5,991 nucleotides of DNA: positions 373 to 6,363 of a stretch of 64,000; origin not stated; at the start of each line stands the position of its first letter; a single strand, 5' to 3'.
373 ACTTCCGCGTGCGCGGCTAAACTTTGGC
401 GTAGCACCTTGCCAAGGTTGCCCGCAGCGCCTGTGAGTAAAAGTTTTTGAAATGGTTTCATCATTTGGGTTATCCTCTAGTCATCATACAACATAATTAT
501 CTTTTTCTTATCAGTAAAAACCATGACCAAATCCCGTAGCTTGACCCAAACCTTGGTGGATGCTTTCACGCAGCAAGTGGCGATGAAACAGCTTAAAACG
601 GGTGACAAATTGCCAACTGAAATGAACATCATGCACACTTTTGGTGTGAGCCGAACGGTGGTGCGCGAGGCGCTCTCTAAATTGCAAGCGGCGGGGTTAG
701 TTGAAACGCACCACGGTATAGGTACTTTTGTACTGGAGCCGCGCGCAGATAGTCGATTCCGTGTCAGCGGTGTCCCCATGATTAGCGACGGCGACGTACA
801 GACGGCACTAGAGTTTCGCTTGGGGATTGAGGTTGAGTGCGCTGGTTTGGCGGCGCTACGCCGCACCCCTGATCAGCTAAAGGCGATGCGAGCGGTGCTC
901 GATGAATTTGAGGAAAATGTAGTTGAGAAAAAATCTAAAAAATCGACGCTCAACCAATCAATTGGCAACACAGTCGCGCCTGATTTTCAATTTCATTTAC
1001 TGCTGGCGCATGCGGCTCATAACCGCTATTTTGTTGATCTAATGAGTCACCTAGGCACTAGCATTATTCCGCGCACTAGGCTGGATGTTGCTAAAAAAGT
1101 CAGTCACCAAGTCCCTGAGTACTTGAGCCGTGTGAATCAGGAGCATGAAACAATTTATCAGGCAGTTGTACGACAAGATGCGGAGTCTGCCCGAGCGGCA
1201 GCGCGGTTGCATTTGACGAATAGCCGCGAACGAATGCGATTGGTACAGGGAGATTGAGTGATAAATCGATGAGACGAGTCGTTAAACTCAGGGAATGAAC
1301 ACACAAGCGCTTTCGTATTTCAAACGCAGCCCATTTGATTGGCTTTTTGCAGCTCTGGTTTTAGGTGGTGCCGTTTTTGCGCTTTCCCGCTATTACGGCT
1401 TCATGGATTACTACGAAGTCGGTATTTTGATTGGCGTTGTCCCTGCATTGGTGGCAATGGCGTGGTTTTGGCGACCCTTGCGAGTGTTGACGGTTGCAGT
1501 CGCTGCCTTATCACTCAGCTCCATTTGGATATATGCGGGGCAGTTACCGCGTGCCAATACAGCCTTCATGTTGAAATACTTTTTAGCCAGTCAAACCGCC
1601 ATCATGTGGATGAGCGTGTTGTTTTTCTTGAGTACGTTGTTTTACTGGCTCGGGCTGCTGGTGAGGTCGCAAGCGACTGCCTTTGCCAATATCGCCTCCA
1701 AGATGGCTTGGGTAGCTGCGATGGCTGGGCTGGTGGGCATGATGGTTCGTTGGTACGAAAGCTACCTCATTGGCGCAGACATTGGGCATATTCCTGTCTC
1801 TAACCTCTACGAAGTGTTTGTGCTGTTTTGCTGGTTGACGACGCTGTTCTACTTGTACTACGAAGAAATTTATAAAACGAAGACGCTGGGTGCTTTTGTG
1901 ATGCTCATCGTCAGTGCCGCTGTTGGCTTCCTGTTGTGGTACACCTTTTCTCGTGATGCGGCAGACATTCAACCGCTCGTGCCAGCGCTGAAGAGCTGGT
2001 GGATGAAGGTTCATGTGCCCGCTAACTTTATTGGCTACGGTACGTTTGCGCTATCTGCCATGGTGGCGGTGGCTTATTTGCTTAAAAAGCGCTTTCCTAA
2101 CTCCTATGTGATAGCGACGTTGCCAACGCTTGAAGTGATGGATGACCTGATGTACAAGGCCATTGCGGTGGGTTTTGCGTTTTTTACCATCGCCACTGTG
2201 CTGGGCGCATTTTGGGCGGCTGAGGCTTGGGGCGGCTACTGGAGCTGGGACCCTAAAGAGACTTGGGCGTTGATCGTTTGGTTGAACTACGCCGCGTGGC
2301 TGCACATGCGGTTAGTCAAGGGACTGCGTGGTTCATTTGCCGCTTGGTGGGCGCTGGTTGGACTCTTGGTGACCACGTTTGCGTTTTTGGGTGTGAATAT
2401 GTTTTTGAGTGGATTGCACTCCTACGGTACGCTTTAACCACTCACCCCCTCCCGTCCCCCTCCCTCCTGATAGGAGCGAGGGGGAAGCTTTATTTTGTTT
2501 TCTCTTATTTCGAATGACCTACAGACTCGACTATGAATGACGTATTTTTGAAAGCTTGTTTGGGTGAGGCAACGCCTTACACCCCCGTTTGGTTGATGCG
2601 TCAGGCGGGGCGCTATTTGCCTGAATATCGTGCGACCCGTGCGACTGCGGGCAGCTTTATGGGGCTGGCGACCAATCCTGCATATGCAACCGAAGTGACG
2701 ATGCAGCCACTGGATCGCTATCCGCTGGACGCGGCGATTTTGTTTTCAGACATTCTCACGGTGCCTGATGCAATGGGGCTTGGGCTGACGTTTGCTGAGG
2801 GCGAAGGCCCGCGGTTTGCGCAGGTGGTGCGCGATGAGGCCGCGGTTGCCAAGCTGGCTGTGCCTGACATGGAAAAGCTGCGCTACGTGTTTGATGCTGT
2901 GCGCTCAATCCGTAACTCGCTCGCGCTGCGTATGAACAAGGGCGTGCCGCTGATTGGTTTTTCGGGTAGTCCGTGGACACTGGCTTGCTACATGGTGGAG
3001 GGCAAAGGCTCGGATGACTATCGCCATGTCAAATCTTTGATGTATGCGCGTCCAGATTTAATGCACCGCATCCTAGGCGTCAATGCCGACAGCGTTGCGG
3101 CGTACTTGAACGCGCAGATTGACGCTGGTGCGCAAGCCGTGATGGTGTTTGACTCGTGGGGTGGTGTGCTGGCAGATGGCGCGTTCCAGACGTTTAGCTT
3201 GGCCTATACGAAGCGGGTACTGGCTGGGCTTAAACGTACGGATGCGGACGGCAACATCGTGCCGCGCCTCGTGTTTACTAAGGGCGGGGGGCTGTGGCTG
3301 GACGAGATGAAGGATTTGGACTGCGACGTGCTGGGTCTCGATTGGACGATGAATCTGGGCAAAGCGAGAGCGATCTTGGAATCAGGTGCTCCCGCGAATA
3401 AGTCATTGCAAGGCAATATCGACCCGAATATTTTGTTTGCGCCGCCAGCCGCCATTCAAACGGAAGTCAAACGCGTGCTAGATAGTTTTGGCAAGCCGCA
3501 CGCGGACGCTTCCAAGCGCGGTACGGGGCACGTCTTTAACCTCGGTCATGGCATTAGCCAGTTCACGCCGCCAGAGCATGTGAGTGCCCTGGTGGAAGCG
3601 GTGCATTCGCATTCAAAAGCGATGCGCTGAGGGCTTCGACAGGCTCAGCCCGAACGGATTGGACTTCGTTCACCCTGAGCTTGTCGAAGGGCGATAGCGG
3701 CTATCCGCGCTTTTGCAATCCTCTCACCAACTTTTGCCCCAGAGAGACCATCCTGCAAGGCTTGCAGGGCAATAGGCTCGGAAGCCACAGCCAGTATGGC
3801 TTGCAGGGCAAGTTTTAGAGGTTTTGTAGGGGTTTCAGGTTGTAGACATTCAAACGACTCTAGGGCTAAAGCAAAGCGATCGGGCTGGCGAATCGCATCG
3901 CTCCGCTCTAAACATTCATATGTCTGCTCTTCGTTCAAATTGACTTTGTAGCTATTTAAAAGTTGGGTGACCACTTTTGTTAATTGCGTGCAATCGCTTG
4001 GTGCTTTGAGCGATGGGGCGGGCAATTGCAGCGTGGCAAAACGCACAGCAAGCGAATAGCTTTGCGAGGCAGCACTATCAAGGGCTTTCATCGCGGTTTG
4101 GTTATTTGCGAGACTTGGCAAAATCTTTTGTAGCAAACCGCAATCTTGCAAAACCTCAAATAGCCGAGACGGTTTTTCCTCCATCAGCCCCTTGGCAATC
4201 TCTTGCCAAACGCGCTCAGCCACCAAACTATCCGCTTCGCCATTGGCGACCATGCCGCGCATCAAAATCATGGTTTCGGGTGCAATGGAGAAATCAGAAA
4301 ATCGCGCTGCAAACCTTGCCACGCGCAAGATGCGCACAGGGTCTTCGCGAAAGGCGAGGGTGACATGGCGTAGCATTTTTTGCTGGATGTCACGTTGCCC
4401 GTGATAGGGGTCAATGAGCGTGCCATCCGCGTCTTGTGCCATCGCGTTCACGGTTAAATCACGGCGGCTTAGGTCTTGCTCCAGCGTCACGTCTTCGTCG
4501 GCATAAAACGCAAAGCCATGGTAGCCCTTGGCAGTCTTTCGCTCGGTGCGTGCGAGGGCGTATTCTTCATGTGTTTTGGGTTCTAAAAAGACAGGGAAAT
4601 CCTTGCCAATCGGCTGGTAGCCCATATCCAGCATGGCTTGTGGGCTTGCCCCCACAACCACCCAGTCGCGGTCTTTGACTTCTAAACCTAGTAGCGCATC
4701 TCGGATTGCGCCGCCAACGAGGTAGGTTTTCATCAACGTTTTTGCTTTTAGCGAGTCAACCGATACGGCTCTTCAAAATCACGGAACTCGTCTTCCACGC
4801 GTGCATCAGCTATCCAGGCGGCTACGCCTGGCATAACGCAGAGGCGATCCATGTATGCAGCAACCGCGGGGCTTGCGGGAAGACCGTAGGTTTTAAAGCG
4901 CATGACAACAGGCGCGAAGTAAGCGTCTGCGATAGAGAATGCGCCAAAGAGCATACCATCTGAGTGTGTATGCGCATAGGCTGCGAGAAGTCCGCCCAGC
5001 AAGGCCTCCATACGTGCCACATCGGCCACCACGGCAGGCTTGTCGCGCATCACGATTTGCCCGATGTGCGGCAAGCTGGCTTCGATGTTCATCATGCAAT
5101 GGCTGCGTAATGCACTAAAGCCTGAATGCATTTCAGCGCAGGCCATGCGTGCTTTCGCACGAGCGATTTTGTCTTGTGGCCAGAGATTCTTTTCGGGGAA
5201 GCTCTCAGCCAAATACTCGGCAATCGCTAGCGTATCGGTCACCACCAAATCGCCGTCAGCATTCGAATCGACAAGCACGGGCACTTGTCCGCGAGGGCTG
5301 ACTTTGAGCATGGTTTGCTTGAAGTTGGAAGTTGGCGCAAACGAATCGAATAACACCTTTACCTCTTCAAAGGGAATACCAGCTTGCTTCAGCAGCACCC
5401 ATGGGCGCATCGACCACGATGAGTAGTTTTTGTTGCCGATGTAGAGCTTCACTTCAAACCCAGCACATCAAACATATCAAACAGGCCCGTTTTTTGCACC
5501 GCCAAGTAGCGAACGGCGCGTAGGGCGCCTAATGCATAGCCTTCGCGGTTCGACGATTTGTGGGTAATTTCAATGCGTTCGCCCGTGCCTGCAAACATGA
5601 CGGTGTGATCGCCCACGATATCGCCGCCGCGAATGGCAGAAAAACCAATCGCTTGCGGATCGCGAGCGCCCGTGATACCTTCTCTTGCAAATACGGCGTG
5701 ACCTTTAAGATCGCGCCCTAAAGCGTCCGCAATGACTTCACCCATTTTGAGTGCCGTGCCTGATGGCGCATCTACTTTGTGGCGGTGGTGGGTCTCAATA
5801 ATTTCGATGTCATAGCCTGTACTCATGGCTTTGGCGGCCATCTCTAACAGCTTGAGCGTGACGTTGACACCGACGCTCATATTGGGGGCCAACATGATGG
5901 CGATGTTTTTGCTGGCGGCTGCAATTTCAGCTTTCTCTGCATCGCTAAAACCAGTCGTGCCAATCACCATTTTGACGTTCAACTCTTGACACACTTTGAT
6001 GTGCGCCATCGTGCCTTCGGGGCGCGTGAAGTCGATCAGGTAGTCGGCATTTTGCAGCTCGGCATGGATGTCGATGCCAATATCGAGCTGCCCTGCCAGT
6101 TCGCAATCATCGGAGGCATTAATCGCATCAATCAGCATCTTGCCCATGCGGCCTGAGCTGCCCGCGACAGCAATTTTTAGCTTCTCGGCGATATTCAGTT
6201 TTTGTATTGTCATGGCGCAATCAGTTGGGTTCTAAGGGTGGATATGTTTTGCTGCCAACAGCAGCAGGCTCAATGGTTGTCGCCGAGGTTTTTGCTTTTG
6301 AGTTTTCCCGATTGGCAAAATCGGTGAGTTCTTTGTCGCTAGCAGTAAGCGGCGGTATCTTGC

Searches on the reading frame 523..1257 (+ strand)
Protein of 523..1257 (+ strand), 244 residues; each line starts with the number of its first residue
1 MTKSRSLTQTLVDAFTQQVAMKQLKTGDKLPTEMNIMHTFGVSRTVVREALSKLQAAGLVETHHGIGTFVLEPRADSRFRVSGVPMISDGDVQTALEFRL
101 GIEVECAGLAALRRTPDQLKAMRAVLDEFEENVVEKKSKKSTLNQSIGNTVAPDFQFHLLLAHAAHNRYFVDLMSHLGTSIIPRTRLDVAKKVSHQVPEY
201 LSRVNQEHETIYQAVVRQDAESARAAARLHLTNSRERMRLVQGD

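Call 84: search_protein_families(library=pfam, proteins=[window:523-1257:+], max_evalue=0.0001)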
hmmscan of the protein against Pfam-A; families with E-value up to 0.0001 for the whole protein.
window:523-1257:+ (244 aa): 2 families
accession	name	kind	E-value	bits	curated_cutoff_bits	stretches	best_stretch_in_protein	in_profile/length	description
PF07729.17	FCD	-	2e-24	86.8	24.3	1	96-232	3-124/125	FCD domain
PF00392.27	GntR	-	4.9e-19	68.2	27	1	8-70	2-64/64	Bacterial regulatory proteins, gntR family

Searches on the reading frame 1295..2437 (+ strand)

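Call 84: search_protein_families(library=pfam, proteins=[window:1295-2437:+], max_evalue=0.0001)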
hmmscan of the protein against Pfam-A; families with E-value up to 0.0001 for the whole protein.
window:1295-2437:+ (380 aa): 1 family
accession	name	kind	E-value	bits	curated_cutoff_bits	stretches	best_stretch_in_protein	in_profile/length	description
PF01578.25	Cytochrom_C_asm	-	6.7e-50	170.1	29.9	1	168-375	1-212/212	Cytochrome C assembly protein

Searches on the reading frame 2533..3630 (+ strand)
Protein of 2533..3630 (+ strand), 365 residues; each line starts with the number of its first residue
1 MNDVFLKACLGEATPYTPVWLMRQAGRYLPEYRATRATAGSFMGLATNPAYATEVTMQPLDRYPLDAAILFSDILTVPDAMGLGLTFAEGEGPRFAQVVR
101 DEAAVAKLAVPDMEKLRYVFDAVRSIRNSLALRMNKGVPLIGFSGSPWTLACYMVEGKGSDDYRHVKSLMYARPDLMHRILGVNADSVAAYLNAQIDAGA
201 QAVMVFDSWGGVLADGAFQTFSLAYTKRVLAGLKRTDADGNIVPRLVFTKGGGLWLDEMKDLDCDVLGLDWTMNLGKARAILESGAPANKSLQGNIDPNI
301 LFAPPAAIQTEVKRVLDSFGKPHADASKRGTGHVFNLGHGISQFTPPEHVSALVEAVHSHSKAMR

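Call 84: search_protein_families(library=pfam, proteins=[window:2533-3630:+], max_evalue=0.0001)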
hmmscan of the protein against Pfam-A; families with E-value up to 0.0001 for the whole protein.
window:2533-3630:+ (365 aa): 1 family
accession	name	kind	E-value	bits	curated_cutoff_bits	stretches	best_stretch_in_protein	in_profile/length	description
PF01208.23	URO-D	-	2.6e-124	415.2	23.9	1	2-359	3-345/346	Uroporphyrinogen decarboxylase (URO-D)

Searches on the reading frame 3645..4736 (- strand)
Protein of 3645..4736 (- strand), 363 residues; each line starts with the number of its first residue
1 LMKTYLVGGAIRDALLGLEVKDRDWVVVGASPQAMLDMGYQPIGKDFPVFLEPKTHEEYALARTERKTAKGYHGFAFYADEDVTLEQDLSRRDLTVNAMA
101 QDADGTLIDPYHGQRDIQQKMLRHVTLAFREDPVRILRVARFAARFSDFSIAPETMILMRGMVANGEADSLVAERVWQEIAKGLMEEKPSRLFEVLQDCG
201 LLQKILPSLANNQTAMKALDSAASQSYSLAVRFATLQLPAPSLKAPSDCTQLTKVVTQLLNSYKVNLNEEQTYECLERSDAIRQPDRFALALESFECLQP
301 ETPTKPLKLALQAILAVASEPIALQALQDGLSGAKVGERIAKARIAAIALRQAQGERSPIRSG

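Call 84: search_protein_families(library=pfam, proteins=[window:3645-4736:-], max_evalue=0.0001)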
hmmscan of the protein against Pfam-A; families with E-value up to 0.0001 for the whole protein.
window:3645-4736:- (363 aa): 2 families
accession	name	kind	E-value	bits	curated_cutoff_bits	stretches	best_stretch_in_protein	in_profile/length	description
PF01743.26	PolyA_pol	-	1.9e-18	67.5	23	1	4-123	1-126/126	Poly A polymerase head domain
PF12627.12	PolyA_pol_RNAbd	-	2e-10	40.7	22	1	148-210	1-61/64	Probable RNA and SrmB- binding site of polymerase A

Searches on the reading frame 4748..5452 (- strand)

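Call 84: search_protein_families(library=pfam, proteins=[window:4748-5452:-], max_evalue=0.0001)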
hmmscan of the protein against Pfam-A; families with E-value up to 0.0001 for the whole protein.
window:4748-5452:- (234 aa): 4 families
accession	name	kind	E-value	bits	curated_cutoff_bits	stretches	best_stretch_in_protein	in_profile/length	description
PF13409.12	GST_N_2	-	8.6e-16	58.8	25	1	10-83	1-69/70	Glutathione S-transferase, N-terminal domain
PF13417.12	GST_N_3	-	7.9e-13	49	22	1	9-88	5-74/75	Glutathione S-transferase, N-terminal domain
PF02798.26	GST_N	-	5e-10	40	20.9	1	10-83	10-76/76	Glutathione S-transferase, N-terminal domain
PF13410.11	GST_C_2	-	1.8e-06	28.4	24.9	1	141-203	11-69/69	Glutathione S-transferase, C-terminal domain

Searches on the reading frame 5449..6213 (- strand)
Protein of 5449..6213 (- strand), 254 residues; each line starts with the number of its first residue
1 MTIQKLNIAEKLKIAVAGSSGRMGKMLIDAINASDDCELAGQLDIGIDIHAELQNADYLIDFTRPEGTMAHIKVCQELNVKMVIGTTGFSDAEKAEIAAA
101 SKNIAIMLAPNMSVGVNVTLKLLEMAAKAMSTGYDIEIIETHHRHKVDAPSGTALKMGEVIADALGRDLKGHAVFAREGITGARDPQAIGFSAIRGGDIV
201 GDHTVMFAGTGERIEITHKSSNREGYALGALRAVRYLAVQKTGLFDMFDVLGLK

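Call 84: search_protein_families(library=pfam, proteins=[window:5449-6213:-], max_evalue=0.0001)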
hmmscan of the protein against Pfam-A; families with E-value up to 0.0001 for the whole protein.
window:5449-6213:- (254 aa): 2 families
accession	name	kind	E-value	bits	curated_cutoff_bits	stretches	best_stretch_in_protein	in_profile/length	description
PF05173.19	DapB_C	-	2.9e-46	156.9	27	1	115-251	1-121/121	Dihydrodipicolinate reductase, C-terminus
PF01113.26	DapB_N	-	2.1e-28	99.3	25.6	1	13-112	2-124/124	Dihydrodipicolinate reductase, N-terminus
